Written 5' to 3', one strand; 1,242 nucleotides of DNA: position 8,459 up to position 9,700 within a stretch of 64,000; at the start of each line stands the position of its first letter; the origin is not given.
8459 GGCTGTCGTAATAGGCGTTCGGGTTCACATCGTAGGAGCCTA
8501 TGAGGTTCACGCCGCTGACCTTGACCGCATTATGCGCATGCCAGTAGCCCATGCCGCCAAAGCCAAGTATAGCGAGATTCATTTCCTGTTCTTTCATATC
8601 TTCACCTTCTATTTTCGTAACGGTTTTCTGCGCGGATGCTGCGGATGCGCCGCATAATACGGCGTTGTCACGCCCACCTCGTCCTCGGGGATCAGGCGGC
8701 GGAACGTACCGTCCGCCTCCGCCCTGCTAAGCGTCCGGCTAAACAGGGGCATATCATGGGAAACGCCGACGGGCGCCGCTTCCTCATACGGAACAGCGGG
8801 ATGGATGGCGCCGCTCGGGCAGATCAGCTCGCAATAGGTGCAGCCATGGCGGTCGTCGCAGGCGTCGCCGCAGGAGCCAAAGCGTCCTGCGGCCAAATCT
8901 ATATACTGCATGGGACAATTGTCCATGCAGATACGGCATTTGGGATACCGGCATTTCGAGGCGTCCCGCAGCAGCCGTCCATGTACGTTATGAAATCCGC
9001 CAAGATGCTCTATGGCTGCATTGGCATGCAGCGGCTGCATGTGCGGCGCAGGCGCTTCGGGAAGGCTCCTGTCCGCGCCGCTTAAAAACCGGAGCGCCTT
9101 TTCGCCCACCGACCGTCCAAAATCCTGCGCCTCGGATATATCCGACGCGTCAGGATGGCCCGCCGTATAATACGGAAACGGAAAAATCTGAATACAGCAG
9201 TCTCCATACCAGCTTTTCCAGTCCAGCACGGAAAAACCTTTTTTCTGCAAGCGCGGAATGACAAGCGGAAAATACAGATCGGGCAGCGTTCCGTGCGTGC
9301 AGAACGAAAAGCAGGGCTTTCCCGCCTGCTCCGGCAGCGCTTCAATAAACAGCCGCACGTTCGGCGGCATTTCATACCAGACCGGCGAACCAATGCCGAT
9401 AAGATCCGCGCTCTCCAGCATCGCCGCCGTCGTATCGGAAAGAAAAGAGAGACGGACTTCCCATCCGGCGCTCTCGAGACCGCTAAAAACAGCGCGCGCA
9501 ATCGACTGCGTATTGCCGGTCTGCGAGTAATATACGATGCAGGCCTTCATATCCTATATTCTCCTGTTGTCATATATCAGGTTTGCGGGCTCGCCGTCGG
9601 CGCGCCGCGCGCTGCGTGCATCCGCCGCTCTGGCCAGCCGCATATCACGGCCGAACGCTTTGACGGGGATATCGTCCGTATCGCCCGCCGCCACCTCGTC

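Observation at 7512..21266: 13-gene, ~13.7-kb operon built around a C-glycoside-deglycosidase-like alpha/beta pair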

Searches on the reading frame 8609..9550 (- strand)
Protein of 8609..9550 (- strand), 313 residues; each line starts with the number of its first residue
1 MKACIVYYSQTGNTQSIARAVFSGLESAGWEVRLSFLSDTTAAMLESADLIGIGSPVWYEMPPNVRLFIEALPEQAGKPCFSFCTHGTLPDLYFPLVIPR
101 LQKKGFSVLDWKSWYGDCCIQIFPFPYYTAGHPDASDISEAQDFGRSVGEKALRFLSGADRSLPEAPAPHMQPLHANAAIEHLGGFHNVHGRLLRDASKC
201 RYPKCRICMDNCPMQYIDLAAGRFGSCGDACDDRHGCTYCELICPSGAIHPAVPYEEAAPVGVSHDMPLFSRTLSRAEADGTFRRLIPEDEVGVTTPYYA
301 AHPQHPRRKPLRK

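Call 6: search_protein_families(library=pfam, proteins=[window:8609-9550:-], max_evalue=0.01)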
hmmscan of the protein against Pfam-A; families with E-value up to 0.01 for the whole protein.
window:8609-9550:- (313 aa): 4 families
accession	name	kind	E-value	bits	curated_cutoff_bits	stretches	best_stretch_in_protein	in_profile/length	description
PF00258.30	Flavodoxin_1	-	1.3e-06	29.1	25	1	5-75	1-75/143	Flavodoxin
PF12641.12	Flavodoxin_3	-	2.8e-06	27.7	27.5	1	4-91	1-82/160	Flavodoxin domain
PF12724.12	Flavodoxin_5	-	2.2e-05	25.3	27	1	5-86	2-84/145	Flavodoxin domain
PF12837.12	Fer4_6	-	0.00061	20.1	25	0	196-215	5-22/24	4Fe-4S binding domain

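Call 51: search_protein_families(library=pfam, proteins=[L029:7727-9145:+, L029:13652-15184:+, L029:15276-17399:+, L029:17423-18619:+, L029:19702-20715:+, L038:11034-12230:+, L038:8632-9408:+, L038:6492-7664:+, L038:15779-16783:+, L038:16798-17901:+], max_evalue=0.0001)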
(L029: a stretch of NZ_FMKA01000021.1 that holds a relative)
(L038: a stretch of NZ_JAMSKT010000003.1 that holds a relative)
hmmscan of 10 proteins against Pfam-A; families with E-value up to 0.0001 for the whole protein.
L029:7727-9145:+ (472 aa): 2 families
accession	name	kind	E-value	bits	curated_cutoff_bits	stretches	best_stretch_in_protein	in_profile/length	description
PF13347.12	MFS_2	-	7.2e-94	315.2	27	1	36-452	2-427/427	MFS/sugar transport protein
PF07690.21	MFS_1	-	9.5e-15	54.8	33.4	1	39-396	4-343/347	Major Facilitator Superfamily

L029:13652-15184:+ (510 aa): 9 families
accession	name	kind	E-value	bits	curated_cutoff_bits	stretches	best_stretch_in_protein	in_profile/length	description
PF00890.30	FAD_binding_2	-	6.8e-48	164.3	20.4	1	37-480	2-406/414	FAD binding domain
PF12831.13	FAD_oxidored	-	4.3e-14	53.1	27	1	37-225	2-146/416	FAD dependent oxidoreductase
PF03486.20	HI0933_like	-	1.6e-13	51.2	50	1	36-470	2-217/244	HI0933-like protein Rossmann domain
PF01266.30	DAO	-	2.6e-13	50.7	27.9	1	37-232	2-209/353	FAD dependent oxidoreductase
PF07992.20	Pyr_redox_2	-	1.9e-08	34.5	26.1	0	134-238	154-248/291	Pyridine nucleotide-disulphide oxidoreductase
PF01946.23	Thi4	-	5.9e-08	32.7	26.2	1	30-76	13-60/235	Thi4 family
PF01494.25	FAD_binding_3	-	1e-07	32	22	0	168-238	102-172/349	FAD binding domain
PF13450.12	NAD_binding_8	-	1.7e-06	28.7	21.9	1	42-73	4-35/68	NAD(P)-binding Rossmann-like domain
PF01593.30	Amino_oxidase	-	7.8e-05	22.6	19.8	0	171-230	209-260/443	Flavin containing amine oxidoreductase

L029:15276-17399:+ (707 aa): 21 families
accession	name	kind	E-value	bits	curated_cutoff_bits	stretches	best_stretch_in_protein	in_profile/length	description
PF07992.20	Pyr_redox_2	-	1.9e-34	119.9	26.1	1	314-604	1-291/291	Pyridine nucleotide-disulphide oxidoreductase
PF13510.11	Fer2_4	-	2.9e-18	66.1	22.8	1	1-76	3-81/82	2Fe-2S iron-sulfur cluster binding domain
PF14691.11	Fer4_20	-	8.6e-18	64.6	25.8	1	223-297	31-108/113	Dihydroprymidine dehydrogenase domain II, 4Fe-4S cluster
PF10588.14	NADH-G_4Fe-4S_3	-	3e-13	49.5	27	1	83-121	1-39/40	NADH-ubiquinone oxidoreductase-G iron-sulfur binding region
PF22117.2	Fer4_Nqo3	-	1.6e-09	38.3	27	1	137-203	2-65/67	NADH-quinone oxidoreductase subunit 3, ferredoxin-like domain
PF00070.33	Pyr_redox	-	2.3e-09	38.1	22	0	315-348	1-34/82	Pyridine nucleotide-disulphide oxidoreductase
PF13450.12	NAD_binding_8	-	3.9e-09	37.1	21.9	1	318-354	1-37/68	NAD(P)-binding Rossmann-like domain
PF13738.12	Pyr_redox_3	-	2.4e-08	34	30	0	439-588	163-305/305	Pyridine nucleotide-disulphide oxidoreductase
PF12838.12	Fer4_7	-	2.4e-07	31.5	27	1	145-202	1-51/52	4Fe-4S dicluster domain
PF12831.13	FAD_oxidored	-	9e-07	29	27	1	316-353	2-39/416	FAD dependent oxidoreductase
PF01262.27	AlaDh_PNT_C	-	1.1e-06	28.6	23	0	442-487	30-69/214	Alanine dehydrogenase/PNT, C-terminal domain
PF01266.30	DAO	-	5.1e-06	26.7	27.9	1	315-346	1-32/353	FAD dependent oxidoreductase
PF03486.20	HI0933_like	-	8.7e-06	25.8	50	0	315-349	2-36/244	HI0933-like protein Rossmann domain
PF14697.11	Fer4_21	-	8.8e-06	26.2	35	1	142-204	4-57/59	4Fe-4S dicluster domain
PF00890.30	FAD_binding_2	-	1e-05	25.4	20.4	0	316-350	2-36/414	FAD binding domain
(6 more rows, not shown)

L029:17423-18619:+ (398 aa): 9 families
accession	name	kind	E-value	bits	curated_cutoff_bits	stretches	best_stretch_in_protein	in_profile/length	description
PF10589.14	NADH_4Fe-4S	-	2.3e-16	59.8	23.5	1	235-306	14-85/85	NADH-ubiquinone oxidoreductase-F iron-sulfur binding region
PF00037.32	Fer4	-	5.3e-11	42.3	21.1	1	323-346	1-24/24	4Fe-4S binding domain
PF13237.11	Fer4_10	-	2.2e-08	34.4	25.5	1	323-370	2-52/53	4Fe-4S dicluster domain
PF12838.12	Fer4_7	-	6.9e-08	33.3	27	1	330-374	2-52/52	4Fe-4S dicluster domain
PF12837.12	Fer4_6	-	1.7e-07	31.3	25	1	323-345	2-24/24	4Fe-4S binding domain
PF13187.11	Fer4_9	-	3.3e-07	30.7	27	1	330-374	2-51/52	4Fe-4S dicluster domain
PF14697.11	Fer4_21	-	3.4e-06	27.5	35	0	324-346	35-58/59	4Fe-4S dicluster domain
PF12797.12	Fer4_2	-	6.5e-06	26.2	24.5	1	323-342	3-22/22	4Fe-4S binding domain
PF13484.11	Fer4_16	-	8.4e-06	26.9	30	0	330-348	2-20/66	4Fe-4S double cluster binding domain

L029:19702-20715:+ (337 aa): 1 family
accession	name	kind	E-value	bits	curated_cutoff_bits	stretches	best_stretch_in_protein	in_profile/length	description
PF01515.24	PTA_PTB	-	8.1e-84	282.1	24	1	4-324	2-317/319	Phosphate acetyl/butaryl transferase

L038:11034-12230:+ (398 aa): 1 family
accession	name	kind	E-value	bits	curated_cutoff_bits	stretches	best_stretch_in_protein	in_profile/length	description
PF07690.21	MFS_1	-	2e-38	132.7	33.4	2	22-200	3-182/347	Major Facilitator Superfamily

L038:8632-9408:+ (258 aa): 2 families
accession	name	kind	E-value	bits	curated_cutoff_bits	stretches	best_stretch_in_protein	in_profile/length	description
PF01418.23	HTH_6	-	8.9e-06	26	28.3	1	23-74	21-72/77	Helix-turn-helix domain, rpiR family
PF01380.27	SIS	-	5.2e-05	23.5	25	1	154-244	30-123/131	SIS domain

L038:6492-7664:+ (390 aa): 1 family
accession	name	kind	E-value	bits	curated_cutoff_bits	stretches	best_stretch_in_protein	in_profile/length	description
PF00155.27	Aminotran_1_2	-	1.9e-39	136.3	19.7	1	32-374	10-357/361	Aminotransferase class I and II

L038:15779-16783:+ (334 aa): 1 family
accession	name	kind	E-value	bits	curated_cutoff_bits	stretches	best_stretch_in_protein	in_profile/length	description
PF01515.24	PTA_PTB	-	3.5e-87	293.2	24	1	4-324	2-317/319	Phosphate acetyl/butaryl transferase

L038:16798-17901:+ (367 aa): 2 families
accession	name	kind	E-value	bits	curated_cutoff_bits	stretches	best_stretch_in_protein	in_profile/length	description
PF00871.23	Acetate_kinase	-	2.6e-18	66.3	22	1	154-313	178-340/392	Acetokinase family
PF01869.26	BcrAD_BadFG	-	6.9e-05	22.9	31.5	0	256-317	181-242/271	BadF/BadG/BcrA/BcrD ATPase family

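Call 59: search_protein_families(library=pfam, proteins=[L103:1455-2489:+, L103:2930-4036:+, L089:8465-9325:+, L089:12126-12860:+, L089:13960-16473:+, L089:16504-17265:+, L106:103-1062:+, L106:4206-6341:+, L106:6381-7838:+, L091:769-1500:+], max_evalue=0.0001)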
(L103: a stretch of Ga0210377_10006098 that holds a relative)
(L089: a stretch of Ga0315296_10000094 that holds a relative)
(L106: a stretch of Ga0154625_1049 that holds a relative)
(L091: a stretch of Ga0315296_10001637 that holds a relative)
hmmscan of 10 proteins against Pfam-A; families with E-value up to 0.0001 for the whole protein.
L103:1455-2489:+ (344 aa): 1 family
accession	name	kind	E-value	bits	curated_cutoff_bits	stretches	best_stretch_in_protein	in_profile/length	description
PF01515.24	PTA_PTB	-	2.1e-105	353.1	24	1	16-337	2-318/319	Phosphate acetyl/butaryl transferase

L103:2930-4036:+ (368 aa): 2 families
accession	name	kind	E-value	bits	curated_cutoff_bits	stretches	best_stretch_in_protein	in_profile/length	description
PF00871.23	Acetate_kinase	-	7.4e-21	74.7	22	1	167-317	188-341/392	Acetokinase family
PF01869.26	BcrAD_BadFG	-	7.1e-05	22.9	31.5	0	166-323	121-245/271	BadF/BadG/BcrA/BcrD ATPase family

L089:8465-9325:+ (286 aa): 1 family
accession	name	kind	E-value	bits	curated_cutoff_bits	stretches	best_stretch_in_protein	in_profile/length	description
PF02463.25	SMC_N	-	1.3e-06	28.4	40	1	100-231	135-216/220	RecF/RecN/SMC N terminal domain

L089:12126-12860:+ (244 aa): 3 families
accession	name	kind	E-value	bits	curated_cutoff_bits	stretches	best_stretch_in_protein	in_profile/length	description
PF01614.24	IclR_C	-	2.3e-16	60.3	24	1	84-238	8-174/174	Bacterial transcriptional regulator IclR C-terminal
PF09339.16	HTH_IclR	-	6.8e-09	35.8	22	1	11-60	1-52/52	IclR helix-turn-helix domain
PF12802.13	MarR_2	-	1e-05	26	27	1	27-61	21-57/61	MarR family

L089:13960-16473:+ (837 aa): 2 families
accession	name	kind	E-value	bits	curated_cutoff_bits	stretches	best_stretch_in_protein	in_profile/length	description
PF02901.20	PFL-like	-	1.2e-158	530.2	24.3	1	23-677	3-627/647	Pyruvate formate lyase-like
PF01228.26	Gly_radical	-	1.1e-29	103.5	22.2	1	719-819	5-106/106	Glycine radical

L089:16504-17265:+ (253 aa): 4 families
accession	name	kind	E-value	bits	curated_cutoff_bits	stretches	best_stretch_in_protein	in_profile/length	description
PF00005.33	ABC_tran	-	1.1e-31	110.7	25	1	21-180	2-136/137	ABC transporter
PF12399.14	BCA_ABC_TP_C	-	6e-09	35.8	25.5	1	229-253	1-25/27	Branched-chain amino acid ATP-binding cassette transporter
PF13304.12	AAA_21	-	1.3e-08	35.7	27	0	33-53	2-22/304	AAA domain, putative AbiEii toxin, Type IV TA system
PF13555.12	AAA_29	-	1.1e-05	25.5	27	1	23-60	15-51/61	P-loop containing region of AAA domain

L106:103-1062:+ (319 aa): 1 family
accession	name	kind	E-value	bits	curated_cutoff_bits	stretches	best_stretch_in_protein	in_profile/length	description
PF00871.23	Acetate_kinase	-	5.6e-21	75.1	22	1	115-268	185-341/392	Acetokinase family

L106:4206-6341:+ (711 aa): 21 families
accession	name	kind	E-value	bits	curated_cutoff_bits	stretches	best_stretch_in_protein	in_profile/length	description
PF07992.20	Pyr_redox_2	-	4.8e-35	121.8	26.1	1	326-617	2-291/291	Pyridine nucleotide-disulphide oxidoreductase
PF14691.11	Fer4_20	-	8.2e-16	58.3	25.8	1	234-309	31-109/113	Dihydroprymidine dehydrogenase domain II, 4Fe-4S cluster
PF13510.11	Fer2_4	-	2.1e-14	53.7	22.8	1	13-87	4-81/82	2Fe-2S iron-sulfur cluster binding domain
PF13450.12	NAD_binding_8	-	8.9e-12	45.6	21.9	1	329-364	1-36/68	NAD(P)-binding Rossmann-like domain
PF01266.30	DAO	-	1.6e-10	41.5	27.9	1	326-360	1-35/353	FAD dependent oxidoreductase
PF00070.33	Pyr_redox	-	2.8e-09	37.8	22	0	326-357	1-32/82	Pyridine nucleotide-disulphide oxidoreductase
PF22117.2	Fer4_Nqo3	-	7.9e-09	36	27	1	149-216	2-66/67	NADH-quinone oxidoreductase subunit 3, ferredoxin-like domain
PF12838.12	Fer4_7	-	7e-08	33.3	27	1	157-214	1-51/52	4Fe-4S dicluster domain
PF01593.30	Amino_oxidase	-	8.7e-08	32.3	19.8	1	335-363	2-30/443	Flavin containing amine oxidoreductase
PF10588.14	NADH-G_4Fe-4S_3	-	1e-07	31.8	27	1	94-131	1-38/40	NADH-ubiquinone oxidoreductase-G iron-sulfur binding region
PF00890.30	FAD_binding_2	-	1.5e-07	31.4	20.4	1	327-361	2-36/414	FAD binding domain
PF13237.11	Fer4_10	-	2.1e-07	31.2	25.5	1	152-212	3-53/53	4Fe-4S dicluster domain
PF13738.12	Pyr_redox_3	-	6.9e-07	29.2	30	0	443-601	156-305/305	Pyridine nucleotide-disulphide oxidoreductase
PF13187.11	Fer4_9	-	8.9e-07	29.3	27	1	157-214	1-50/52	4Fe-4S dicluster domain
PF01494.25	FAD_binding_3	-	1e-06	28.7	22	1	327-356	4-33/349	FAD binding domain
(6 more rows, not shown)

L106:6381-7838:+ (485 aa): 7 families
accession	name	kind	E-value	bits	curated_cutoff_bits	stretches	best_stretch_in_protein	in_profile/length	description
PF00890.30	FAD_binding_2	-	7.9e-59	200.3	20.4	1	7-453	1-407/414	FAD binding domain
PF03486.20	HI0933_like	-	2.1e-12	47.4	50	2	138-442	108-217/244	HI0933-like protein Rossmann domain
PF01266.30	DAO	-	6.5e-11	42.8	27.9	1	7-201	1-207/353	FAD dependent oxidoreductase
PF12831.13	FAD_oxidored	-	4.9e-09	36.4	27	1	7-197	1-145/416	FAD dependent oxidoreductase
PF07992.20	Pyr_redox_2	-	7.2e-07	29.3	26.1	1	7-200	2-111/291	Pyridine nucleotide-disulphide oxidoreductase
PF01946.23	Thi4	-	3.5e-05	23.6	26.2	0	4-47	16-61/235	Thi4 family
PF01134.28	GIDA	-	6.7e-05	22.6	22.1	0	7-40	1-32/391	Glucose inhibited division protein A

L091:769-1500:+ (243 aa): 26 families (the best 25 are shown)
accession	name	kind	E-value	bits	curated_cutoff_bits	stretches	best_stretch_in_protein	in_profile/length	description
PF07719.23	TPR_2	-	8.2e-36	119.6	27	2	46-76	4-34/34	Tetratricopeptide repeat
PF00515.34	TPR_1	-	1.8e-34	116.5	27.8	2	119-151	2-34/34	Tetratricopeptide repeat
PF13414.12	TPR_11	-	7.1e-34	115.7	26.8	3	52-87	3-38/42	TPR repeat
PF13431.12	TPR_17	-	7.3e-32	107.4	24.4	2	65-90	1-26/34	Tetratricopeptide repeat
PF13181.12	TPR_8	-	1.3e-31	106.4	25.7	2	119-151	2-34/34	Tetratricopeptide repeat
PF13432.12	TPR_16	-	1.6e-25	89.6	32.7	3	17-76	5-64/65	Tetratricopeptide repeat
PF13424.12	TPR_12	-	7.1e-22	77.8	30.1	2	119-181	4-74/77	Tetratricopeptide repeat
PF13428.12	TPR_14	-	9.1e-21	72.7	23.5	2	45-84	3-42/44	Tetratricopeptide repeat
PF14559.12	TPR_19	-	2.6e-18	66.6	25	1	100-155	7-62/68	Tetratricopeptide repeat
PF13371.12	TPR_9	-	5.8e-17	61.9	35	1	18-79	4-65/73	Tetratricopeptide repeat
PF13174.12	TPR_6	-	7.2e-14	51.8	26.3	0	120-150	2-32/33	Tetratricopeptide repeat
PF23914.1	TPR_CcmH_CycH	-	7.8e-14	52.2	42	1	38-144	45-147/158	Cytochrome c-type biogenesis protein H TPR domain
PF12895.13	ANAPC3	-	2.2e-13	50.7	27.2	1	101-176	6-80/82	Anaphase-promoting complex, cyclosome, subunit 3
PF01239.28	PPTA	-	1.7e-11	43.5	29.5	0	59-86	1-28/32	Protein prenyltransferase alpha subunit repeat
PF20308.4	TPR-S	-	5.7e-09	36.9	27.6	0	25-123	2-94/102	Tetratricopeptide Repeats-Sensor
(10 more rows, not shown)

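Call 94: search_protein_families(library=pfam, proteins=[L153:6115-7728:-, L153:12174-14363:+, L153:14927-16861:-, L153:5145-5981:-, L157:3917-6265:+, L157:6368-7120:+, L157:7227-8267:-, L157:8251-9171:+, L157:11719-12606:-, L157:13767-15440:-], max_evalue=0.0001)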
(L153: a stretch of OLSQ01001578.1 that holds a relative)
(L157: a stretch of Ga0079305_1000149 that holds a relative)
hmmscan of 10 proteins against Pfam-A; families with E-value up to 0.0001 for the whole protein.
L153:6115-7728:- (537 aa): 2 families
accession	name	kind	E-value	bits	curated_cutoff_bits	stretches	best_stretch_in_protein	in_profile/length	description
PF13556.12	HTH_30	-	1.7e-15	57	27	1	456-513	1-58/59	PucR C-terminal helix-turn-helix domain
PF17853.6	GGDEF_2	-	5.4e-05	23.8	24.5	1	295-401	10-114/116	GGDEF-like domain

L153:12174-14363:+ (729 aa): 27 families (the best 25 are shown)
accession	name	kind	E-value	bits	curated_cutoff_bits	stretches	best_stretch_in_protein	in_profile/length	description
PF07992.20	Pyr_redox_2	-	3e-38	132.3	26.1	2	338-629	2-291/291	Pyridine nucleotide-disulphide oxidoreductase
PF13510.11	Fer2_4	-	1.6e-22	79.8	22.8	1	24-99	3-81/82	2Fe-2S iron-sulfur cluster binding domain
PF14691.11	Fer4_20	-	3.7e-16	59.4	25.8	1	246-324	31-112/113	Dihydroprymidine dehydrogenase domain II, 4Fe-4S cluster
PF00070.33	Pyr_redox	-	2.6e-14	53.9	22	1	338-372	1-35/82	Pyridine nucleotide-disulphide oxidoreductase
PF13450.12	NAD_binding_8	-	2.8e-13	50.4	21.9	1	341-377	1-37/68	NAD(P)-binding Rossmann-like domain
PF01266.30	DAO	-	4.8e-12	46.5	27.9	1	338-373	1-36/353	FAD dependent oxidoreductase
PF10588.14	NADH-G_4Fe-4S_3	-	1.7e-11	43.9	27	1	106-142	1-37/40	NADH-ubiquinone oxidoreductase-G iron-sulfur binding region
PF13738.12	Pyr_redox_3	-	2.5e-11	43.8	30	1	421-613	127-305/305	Pyridine nucleotide-disulphide oxidoreductase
PF01946.23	Thi4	-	1.7e-08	34.4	26.2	1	338-378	19-60/235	Thi4 family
PF22117.2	Fer4_Nqo3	-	2.3e-08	34.5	27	1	164-226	7-66/67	NADH-quinone oxidoreductase subunit 3, ferredoxin-like domain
PF12831.13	FAD_oxidored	-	2.3e-07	30.9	27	1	339-385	2-48/416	FAD dependent oxidoreductase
PF01494.25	FAD_binding_3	-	2.9e-07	30.5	22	0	339-369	4-34/349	FAD binding domain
PF02826.25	2-Hacid_dh_C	-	6.1e-07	29.4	25.1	0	321-418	19-117/178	D-isomer specific 2-hydroxyacid dehydrogenase, NAD binding domain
PF00037.32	Fer4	-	6.9e-07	29.3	21.1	1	208-226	5-23/24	4Fe-4S binding domain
PF12838.12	Fer4_7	-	1.1e-06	29.4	27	1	167-225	1-52/52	4Fe-4S dicluster domain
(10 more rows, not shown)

L153:14927-16861:- (644 aa): 0 families

L153:5145-5981:- (278 aa): 1 family
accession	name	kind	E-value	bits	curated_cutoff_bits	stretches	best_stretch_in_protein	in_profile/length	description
PF02661.23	Fic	-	2.9e-19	70.1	24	1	108-212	1-93/93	Fic/DOC family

L157:3917-6265:+ (782 aa): 2 families
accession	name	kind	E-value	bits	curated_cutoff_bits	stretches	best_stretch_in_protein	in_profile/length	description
PF00122.25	E1-E2_ATPase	-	8.2e-48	162.8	28.1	1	262-449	1-180/181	E1-E2 ATPase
PF00702.32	Hydrolase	-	4e-31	109.3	26.4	1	467-685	2-191/191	haloacid dehalogenase-like hydrolase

L157:6368-7120:+ (250 aa): 1 family
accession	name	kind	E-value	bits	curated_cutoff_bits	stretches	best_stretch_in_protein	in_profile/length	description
PF04402.19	SIMPL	-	1.2e-43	150.2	25.2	1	36-248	1-205/205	Protein of unknown function (DUF541)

L157:7227-8267:- (346 aa): 0 families

L157:8251-9171:+ (306 aa): 2 families
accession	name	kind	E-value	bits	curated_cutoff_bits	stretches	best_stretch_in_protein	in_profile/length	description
PF18075.7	FtsX_ECD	-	2.1e-18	67.1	23.5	1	59-145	1-87/96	FtsX extracellular domain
PF02687.27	FtsX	-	1.2e-15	58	25.5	1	186-302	2-118/120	FtsX-like permease C-terminal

L157:11719-12606:- (295 aa): 0 families

L157:13767-15440:- (557 aa): 2 families
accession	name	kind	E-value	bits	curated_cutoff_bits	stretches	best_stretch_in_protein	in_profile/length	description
PF13556.12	HTH_30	-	1.4e-17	63.6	27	1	477-535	1-59/59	PucR C-terminal helix-turn-helix domain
PF17853.6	GGDEF_2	-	1.5e-11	45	24.5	1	311-421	9-116/116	GGDEF-like domain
